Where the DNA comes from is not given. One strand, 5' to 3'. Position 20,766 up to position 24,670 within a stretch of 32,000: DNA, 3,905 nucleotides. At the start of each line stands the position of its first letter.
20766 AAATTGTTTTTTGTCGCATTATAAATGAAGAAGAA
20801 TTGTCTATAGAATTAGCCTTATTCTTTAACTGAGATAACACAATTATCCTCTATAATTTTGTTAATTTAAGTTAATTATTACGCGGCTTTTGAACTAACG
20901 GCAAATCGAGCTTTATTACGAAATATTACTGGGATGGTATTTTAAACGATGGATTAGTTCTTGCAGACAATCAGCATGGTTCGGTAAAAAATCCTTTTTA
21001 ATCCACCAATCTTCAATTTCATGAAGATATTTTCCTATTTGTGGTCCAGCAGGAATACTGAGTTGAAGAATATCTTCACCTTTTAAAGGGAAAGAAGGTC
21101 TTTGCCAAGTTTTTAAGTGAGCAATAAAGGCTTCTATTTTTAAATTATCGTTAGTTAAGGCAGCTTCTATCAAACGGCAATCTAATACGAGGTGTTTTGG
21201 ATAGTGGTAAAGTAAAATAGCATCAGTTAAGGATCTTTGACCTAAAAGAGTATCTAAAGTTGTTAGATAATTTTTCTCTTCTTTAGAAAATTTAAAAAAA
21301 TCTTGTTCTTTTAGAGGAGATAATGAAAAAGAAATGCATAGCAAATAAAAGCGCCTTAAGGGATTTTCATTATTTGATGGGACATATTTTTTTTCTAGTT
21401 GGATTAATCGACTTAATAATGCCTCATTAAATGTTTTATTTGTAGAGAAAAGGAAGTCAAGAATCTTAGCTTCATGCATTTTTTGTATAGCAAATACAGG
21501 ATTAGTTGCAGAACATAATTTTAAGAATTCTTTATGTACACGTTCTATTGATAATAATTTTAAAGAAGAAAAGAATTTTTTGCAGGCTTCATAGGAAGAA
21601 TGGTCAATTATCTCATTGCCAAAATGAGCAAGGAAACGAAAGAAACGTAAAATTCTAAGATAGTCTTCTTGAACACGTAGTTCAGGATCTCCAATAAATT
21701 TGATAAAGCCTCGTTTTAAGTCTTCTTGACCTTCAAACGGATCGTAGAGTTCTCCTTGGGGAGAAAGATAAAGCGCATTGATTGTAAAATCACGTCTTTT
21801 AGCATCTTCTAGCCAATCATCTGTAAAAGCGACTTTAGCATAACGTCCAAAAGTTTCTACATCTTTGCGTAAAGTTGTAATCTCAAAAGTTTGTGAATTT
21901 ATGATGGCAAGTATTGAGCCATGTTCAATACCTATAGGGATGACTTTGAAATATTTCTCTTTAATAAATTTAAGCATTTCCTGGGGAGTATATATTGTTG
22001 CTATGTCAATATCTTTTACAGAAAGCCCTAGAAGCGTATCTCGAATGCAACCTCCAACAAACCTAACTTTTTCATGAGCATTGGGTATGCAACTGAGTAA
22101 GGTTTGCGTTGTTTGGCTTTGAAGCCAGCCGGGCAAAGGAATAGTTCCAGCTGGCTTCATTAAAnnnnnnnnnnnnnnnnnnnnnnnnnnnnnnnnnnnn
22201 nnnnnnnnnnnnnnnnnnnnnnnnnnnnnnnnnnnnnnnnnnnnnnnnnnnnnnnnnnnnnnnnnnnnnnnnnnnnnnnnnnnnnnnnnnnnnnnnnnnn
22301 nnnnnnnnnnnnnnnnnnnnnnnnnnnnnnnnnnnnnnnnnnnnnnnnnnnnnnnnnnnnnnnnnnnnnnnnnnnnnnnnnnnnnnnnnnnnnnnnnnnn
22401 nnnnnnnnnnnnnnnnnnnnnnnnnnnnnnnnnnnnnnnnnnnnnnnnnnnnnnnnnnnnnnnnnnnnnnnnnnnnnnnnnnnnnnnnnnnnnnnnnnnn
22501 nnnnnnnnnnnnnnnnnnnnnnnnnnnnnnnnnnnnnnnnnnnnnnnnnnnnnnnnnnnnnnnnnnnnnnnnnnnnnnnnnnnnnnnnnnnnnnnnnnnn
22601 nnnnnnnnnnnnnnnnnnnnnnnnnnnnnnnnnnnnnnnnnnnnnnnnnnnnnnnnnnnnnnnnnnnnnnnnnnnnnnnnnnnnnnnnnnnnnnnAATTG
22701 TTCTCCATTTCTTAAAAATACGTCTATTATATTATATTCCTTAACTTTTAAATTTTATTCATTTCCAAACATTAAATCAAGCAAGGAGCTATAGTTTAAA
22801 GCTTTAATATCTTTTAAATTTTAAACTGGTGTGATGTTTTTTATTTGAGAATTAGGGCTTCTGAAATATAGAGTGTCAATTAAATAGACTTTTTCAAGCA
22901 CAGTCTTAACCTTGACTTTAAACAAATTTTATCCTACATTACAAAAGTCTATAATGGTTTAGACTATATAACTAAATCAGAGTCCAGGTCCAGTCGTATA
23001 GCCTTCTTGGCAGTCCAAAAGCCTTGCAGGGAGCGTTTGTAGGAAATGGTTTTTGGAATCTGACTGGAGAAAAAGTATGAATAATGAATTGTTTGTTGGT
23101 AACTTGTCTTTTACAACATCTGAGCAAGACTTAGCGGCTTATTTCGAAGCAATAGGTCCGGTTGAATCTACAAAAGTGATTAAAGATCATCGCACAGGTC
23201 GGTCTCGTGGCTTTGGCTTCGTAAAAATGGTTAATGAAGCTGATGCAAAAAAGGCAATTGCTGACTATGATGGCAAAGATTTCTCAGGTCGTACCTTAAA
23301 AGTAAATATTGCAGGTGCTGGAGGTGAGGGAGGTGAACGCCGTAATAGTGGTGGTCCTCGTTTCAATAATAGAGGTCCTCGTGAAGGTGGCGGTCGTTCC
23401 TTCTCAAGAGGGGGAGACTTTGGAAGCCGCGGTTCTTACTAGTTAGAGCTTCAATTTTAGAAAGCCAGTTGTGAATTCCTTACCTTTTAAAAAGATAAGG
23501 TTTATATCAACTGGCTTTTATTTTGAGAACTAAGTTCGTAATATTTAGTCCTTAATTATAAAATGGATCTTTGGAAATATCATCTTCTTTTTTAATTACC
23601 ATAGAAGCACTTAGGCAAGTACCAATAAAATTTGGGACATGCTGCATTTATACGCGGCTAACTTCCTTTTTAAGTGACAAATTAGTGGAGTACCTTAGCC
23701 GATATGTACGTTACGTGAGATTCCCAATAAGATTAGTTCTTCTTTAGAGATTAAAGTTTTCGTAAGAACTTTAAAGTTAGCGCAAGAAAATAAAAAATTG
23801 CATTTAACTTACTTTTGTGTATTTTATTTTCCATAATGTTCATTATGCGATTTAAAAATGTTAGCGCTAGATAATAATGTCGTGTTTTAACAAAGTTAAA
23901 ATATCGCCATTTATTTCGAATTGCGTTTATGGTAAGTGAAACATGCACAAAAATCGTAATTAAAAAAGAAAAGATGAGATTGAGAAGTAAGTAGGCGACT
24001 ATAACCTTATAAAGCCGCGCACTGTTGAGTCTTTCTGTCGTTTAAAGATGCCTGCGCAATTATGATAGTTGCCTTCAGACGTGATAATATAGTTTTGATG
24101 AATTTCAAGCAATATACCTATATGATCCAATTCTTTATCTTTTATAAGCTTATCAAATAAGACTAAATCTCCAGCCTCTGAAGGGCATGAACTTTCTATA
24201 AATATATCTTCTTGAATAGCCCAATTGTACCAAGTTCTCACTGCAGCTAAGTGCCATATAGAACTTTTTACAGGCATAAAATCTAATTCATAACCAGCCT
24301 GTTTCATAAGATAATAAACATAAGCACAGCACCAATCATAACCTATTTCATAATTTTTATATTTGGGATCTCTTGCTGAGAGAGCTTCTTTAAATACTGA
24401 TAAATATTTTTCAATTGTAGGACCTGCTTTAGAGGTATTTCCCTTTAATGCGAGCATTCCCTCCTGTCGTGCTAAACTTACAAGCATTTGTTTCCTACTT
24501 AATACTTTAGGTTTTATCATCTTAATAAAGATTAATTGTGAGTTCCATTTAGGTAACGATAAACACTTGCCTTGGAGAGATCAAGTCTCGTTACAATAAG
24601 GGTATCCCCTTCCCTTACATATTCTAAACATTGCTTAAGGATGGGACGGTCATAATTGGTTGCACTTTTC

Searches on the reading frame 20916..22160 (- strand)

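Call 62: search_protein_families(library=pfam, proteins=[window:20916-22160:-], max_evalue=0.001)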
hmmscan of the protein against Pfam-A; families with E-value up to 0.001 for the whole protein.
window:20916-22160:- (414 aa): 3 families
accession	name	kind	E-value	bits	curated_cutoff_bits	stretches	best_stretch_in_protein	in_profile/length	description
PF01743.26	PolyA_pol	-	1e-31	110.3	23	1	33-153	2-125/126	Poly A polymerase head domain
PF12627.12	PolyA_pol_RNAbd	-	1e-07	32.1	22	1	185-238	4-57/64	Probable RNA and SrmB- binding site of polymerase A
PF13735.12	tRNA_NucTran2_2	-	3.2e-06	27.6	27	1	273-401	12-147/149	tRNA nucleotidyltransferase domain 2 putative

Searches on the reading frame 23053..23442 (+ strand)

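Call 62: search_protein_families(library=pfam, proteins=[window:23053-23442:+], max_evalue=0.001)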
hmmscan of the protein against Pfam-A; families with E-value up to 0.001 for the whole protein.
window:23053-23442:+ (129 aa): 1 family
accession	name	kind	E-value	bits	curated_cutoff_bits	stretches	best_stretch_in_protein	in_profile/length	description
PF00076.28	RRM_1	-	2e-23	82.5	20.7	1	13-83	1-70/70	RNA recognition motif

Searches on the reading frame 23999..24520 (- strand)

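Call 62: search_protein_families(library=pfam, proteins=[window:23999-24520:-], max_evalue=0.001)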
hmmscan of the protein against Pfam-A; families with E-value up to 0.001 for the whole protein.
window:23999-24520:- (173 aa): 2 families
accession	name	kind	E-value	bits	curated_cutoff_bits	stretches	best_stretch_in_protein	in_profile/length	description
PF05257.22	CHAP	-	9e-09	36.2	26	1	57-151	2-81/81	CHAP domain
PF00877.26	NLPC_P60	-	0.00036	20.9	23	1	64-145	16-77/105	NlpC/P60 family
